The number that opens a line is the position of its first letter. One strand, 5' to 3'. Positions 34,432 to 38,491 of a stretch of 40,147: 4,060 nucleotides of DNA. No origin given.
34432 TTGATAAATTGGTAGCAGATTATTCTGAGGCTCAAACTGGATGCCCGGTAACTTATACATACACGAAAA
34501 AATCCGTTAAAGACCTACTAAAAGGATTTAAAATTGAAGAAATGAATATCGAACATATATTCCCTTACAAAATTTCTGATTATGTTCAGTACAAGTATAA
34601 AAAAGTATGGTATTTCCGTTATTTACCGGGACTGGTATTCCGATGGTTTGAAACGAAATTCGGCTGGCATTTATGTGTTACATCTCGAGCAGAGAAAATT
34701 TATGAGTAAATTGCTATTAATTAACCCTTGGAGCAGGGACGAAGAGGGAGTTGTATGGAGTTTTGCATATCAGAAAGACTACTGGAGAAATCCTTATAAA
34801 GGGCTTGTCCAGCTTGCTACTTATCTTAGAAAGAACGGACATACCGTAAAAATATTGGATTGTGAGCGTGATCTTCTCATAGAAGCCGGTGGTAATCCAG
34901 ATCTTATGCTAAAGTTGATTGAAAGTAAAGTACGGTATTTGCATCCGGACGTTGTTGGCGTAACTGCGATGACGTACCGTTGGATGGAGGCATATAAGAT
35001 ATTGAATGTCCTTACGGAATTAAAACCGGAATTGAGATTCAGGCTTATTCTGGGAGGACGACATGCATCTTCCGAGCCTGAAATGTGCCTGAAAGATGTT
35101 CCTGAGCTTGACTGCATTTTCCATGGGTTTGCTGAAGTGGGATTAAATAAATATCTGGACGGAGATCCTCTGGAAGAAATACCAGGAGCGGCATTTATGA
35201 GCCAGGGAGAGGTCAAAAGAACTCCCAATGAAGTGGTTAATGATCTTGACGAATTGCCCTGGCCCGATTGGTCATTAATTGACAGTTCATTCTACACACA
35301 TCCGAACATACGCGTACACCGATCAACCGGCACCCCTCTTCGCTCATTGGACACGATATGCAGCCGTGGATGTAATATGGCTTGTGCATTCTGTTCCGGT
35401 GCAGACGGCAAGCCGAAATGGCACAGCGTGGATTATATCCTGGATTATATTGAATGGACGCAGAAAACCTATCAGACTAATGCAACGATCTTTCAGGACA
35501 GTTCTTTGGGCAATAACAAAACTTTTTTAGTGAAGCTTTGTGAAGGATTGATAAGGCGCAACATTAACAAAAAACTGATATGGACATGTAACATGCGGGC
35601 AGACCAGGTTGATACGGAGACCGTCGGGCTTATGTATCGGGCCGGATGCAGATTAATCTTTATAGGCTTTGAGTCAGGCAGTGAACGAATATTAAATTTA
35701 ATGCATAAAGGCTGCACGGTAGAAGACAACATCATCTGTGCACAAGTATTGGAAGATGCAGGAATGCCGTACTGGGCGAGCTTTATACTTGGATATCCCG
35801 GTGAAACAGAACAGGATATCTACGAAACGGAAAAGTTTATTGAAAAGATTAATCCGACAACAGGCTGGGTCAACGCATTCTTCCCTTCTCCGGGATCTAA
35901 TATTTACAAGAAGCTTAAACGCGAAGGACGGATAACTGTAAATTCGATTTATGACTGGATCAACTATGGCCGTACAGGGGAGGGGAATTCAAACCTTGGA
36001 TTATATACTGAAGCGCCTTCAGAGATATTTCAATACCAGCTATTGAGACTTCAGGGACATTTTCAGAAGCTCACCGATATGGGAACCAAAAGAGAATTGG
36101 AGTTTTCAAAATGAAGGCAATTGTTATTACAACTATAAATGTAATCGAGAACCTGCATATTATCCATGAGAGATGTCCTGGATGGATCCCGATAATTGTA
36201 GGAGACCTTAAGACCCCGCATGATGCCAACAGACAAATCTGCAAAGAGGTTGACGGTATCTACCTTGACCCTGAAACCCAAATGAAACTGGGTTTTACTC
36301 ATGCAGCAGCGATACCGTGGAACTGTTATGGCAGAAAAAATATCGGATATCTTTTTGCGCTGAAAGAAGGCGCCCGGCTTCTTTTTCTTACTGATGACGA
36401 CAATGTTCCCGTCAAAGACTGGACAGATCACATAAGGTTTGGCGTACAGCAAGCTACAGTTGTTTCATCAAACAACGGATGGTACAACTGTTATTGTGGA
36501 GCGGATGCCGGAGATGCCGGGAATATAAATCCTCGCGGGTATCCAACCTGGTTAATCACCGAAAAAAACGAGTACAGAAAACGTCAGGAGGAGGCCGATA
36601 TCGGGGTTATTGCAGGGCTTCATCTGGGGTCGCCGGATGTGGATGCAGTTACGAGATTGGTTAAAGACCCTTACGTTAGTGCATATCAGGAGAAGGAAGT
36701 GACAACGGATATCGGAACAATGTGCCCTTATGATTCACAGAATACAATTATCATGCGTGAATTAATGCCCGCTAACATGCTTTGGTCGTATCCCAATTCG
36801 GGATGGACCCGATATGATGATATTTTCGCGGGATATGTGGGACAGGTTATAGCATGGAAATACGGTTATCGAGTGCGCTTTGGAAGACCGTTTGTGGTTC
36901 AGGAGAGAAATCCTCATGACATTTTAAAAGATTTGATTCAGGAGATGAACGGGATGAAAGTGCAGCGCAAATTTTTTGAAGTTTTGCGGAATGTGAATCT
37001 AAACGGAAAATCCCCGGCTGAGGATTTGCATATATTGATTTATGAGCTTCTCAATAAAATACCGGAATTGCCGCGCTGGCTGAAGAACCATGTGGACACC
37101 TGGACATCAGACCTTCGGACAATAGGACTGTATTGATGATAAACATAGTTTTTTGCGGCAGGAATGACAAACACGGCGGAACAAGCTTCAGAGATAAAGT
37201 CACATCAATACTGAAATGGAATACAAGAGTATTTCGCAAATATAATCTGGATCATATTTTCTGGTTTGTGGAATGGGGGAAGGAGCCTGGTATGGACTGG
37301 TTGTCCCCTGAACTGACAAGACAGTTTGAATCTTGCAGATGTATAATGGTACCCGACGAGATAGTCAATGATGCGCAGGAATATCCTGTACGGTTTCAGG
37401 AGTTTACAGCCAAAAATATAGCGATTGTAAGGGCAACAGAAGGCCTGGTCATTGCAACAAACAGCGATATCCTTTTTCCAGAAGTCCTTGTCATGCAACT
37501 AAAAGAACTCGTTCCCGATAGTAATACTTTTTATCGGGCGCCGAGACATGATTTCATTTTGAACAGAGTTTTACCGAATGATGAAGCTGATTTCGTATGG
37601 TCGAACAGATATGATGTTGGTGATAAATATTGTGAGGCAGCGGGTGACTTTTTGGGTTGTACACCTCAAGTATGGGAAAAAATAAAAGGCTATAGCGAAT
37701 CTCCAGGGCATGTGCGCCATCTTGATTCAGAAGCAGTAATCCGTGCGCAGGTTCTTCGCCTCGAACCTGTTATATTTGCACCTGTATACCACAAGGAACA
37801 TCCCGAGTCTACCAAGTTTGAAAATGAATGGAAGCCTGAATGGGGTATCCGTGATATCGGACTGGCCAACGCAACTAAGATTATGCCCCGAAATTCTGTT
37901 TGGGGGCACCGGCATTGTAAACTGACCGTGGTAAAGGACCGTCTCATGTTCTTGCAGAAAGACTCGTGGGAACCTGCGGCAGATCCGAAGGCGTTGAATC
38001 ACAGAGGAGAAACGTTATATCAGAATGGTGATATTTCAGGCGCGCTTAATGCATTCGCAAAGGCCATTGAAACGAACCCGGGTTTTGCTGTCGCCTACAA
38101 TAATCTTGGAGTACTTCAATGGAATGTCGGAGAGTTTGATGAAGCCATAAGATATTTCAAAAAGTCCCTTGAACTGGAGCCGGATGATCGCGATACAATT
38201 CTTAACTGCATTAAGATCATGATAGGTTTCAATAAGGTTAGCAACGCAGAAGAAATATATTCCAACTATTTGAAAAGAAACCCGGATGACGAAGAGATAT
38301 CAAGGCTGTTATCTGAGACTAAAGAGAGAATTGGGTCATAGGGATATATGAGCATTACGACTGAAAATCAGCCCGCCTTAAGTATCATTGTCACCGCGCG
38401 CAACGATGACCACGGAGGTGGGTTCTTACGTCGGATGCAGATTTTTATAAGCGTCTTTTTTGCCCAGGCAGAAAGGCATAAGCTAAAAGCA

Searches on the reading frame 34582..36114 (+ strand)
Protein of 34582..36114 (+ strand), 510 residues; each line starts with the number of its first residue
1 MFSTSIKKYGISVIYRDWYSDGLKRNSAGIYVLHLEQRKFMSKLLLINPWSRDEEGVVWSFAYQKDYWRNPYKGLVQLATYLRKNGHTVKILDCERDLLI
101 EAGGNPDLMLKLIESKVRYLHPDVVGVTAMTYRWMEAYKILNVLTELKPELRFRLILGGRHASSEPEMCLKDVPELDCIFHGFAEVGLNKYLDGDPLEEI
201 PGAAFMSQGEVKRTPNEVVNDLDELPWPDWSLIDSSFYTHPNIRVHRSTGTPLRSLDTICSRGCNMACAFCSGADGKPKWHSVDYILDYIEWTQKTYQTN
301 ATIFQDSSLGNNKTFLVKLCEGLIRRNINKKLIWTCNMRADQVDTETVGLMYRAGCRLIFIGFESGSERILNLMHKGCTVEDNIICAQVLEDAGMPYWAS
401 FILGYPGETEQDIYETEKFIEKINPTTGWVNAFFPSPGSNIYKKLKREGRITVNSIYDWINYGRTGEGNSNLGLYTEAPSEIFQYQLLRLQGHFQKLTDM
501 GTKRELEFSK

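Call 67: search_protein_families(library=pfam, proteins=[window:34582-36114:+], max_evalue=0.00001)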
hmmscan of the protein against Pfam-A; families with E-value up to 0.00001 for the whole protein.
window:34582-36114:+ (510 aa): 2 families
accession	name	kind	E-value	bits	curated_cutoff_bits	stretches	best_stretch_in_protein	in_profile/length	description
PF04055.27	Radical_SAM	-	1.5e-18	67.9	29.5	1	259-420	2-166/166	Radical SAM superfamily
PF02310.24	B12-binding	-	5.2e-12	46.1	32.1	1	74-185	16-114/121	B12 binding domain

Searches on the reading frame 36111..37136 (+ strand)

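Call 67: search_protein_families(library=pfam, proteins=[window:36111-37136:+], max_evalue=0.00001)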
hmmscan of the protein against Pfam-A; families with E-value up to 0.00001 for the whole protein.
window:36111-37136:+ (341 aa): 1 family
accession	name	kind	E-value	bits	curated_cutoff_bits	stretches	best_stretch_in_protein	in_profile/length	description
PF03214.19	RGP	-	1.1e-12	48.3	23.8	1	65-301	69-298/342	Reversibly glycosylated polypeptide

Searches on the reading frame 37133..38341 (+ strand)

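Call 67: search_protein_families(library=pfam, proteins=[window:37133-38341:+], max_evalue=0.00001)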
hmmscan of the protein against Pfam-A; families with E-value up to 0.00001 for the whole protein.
window:37133-38341:+ (402 aa): 11 families
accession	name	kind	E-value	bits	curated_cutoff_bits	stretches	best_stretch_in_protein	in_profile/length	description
PF00515.34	TPR_1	-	3.1e-18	65.2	27.8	1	319-352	1-34/34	Tetratricopeptide repeat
PF07719.23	TPR_2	-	1.2e-15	56.7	27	1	320-352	2-34/34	Tetratricopeptide repeat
PF14559.12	TPR_19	-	2.4e-14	53.9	25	1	333-394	5-66/68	Tetratricopeptide repeat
PF13428.12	TPR_14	-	8e-12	45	23.5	0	323-357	5-39/44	Tetratricopeptide repeat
PF13181.12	TPR_8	-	1.2e-11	44.2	25.7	1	321-352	3-34/34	Tetratricopeptide repeat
PF13414.12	TPR_11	-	4.7e-10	39.4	26.8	1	292-333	1-42/42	TPR repeat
PF13432.12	TPR_16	-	6.9e-09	36.4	32.7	1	292-352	4-64/65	Tetratricopeptide repeat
PF13431.12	TPR_17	-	6.6e-08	32.7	24.4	0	308-339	2-33/34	Tetratricopeptide repeat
PF13374.12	TPR_10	-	2.4e-07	31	27.5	0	319-348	2-31/42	Tetratricopeptide repeat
PF13424.12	TPR_12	-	1.8e-06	28.5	30.1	0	287-313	47-73/77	Tetratricopeptide repeat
PF13176.12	TPR_7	-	5.8e-06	26.4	27.9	0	321-354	1-34/36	Tetratricopeptide repeat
